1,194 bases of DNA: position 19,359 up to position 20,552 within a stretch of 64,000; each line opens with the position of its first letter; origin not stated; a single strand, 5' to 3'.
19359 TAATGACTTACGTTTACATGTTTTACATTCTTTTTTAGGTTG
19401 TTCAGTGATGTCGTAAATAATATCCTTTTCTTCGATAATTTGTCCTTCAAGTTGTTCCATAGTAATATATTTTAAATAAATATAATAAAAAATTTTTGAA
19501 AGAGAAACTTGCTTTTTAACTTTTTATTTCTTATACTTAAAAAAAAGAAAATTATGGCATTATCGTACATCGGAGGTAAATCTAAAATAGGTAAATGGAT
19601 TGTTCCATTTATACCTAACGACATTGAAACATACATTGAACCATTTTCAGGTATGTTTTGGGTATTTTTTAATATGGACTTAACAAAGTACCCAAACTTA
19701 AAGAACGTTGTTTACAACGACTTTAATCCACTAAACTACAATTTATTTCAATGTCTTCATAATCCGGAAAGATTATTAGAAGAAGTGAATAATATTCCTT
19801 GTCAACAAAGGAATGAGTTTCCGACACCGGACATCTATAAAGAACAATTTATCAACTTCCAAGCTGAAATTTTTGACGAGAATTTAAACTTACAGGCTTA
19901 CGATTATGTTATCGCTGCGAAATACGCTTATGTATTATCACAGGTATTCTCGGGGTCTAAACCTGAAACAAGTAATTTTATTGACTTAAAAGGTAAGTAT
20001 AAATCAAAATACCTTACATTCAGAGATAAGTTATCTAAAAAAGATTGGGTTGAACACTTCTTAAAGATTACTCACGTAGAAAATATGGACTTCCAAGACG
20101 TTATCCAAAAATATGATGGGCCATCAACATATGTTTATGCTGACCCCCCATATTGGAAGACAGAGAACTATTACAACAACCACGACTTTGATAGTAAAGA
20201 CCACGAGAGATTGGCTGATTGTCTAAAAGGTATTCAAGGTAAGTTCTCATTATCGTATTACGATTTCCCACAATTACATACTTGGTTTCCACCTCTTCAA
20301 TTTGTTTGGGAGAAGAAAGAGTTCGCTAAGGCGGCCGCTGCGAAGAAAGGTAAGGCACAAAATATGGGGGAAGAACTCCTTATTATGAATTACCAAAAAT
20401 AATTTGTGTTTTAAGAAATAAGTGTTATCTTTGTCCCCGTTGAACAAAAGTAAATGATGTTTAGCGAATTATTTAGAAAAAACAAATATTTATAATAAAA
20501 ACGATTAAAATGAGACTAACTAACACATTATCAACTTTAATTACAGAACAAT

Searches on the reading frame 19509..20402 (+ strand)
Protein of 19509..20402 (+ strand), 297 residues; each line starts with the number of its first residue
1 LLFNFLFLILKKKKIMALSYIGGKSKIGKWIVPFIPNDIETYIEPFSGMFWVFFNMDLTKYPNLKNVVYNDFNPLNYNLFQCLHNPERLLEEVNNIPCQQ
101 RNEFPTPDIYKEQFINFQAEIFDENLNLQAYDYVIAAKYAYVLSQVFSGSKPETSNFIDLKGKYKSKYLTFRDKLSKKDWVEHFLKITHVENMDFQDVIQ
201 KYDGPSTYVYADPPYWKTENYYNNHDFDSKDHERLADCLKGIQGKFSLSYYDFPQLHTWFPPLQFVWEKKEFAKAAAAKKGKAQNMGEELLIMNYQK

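Call 78: search_protein_families(library=pfam, proteins=[window:19509-20402:+], max_evalue=0.001)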
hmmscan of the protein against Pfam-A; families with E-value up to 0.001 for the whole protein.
window:19509-20402:+ (297 aa): 1 family
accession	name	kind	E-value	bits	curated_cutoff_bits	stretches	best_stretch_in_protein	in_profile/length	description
PF02086.21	MethyltransfD12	-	1.4e-27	97.5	22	1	20-259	1-238/253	D12 class N6 adenine-specific DNA methyltransferase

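Call 80: search_protein_families(library=padloc, proteins=[window:19509-20402:+], max_evalue=0.01)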
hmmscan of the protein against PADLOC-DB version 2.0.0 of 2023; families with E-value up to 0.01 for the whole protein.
window:19509-20402:+ (297 aa): 19 families
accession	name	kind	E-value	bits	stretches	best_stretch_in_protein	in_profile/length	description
PDLC03247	MTase_II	-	1.3e-24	84.9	1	17-296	5-266/282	Type II methyltransferase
PDLC03294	MTase_II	-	5.2e-22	76.7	1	17-295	7-271/272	Type II methyltransferase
PDLC03253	MTase_II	-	7.3e-18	63.2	1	18-270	7-233/253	Type II methyltransferase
PDLC03735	oMTase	-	1.4e-17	62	1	18-296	11-283/284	orphan methyltransferase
PDLC03244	MTase_II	-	6.1e-16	56.4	1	17-285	30-278/295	Type II methyltransferase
PDLC04018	PD-Lambda-5_B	-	1.1e-15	55.7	1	17-264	7-247/291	-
PDLC03717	oMTase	-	1.3e-15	55.6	1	17-296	5-267/285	orphan methyltransferase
PDLC03383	MTase_II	-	2.2e-14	51.6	1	9-245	12-252/318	Type II methyltransferase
PDLC03287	MTase_II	-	3.6e-12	43.9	1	17-233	366-568/646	Type II methyltransferase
PDLC03729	oMTase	-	6.1e-09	33.8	1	12-243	2-217/275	orphan methyltransferase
PDLC03358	MTase_II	-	8.6e-09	33.1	1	17-258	7-243/301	Type II methyltransferase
PDLC03261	MTase_II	-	1.4e-07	28.2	1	18-237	28-230/643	Type II methyltransferase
PDLC03385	MTase_II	-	7e-07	26.9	1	12-83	3-70/336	Type II methyltransferase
PDLC03266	MTase_II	-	7.3e-07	26.9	1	17-242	17-229/285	Type II methyltransferase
PDLC03349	MTase_II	-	0.00011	19.4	1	182-248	243-308/374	Type II methyltransferase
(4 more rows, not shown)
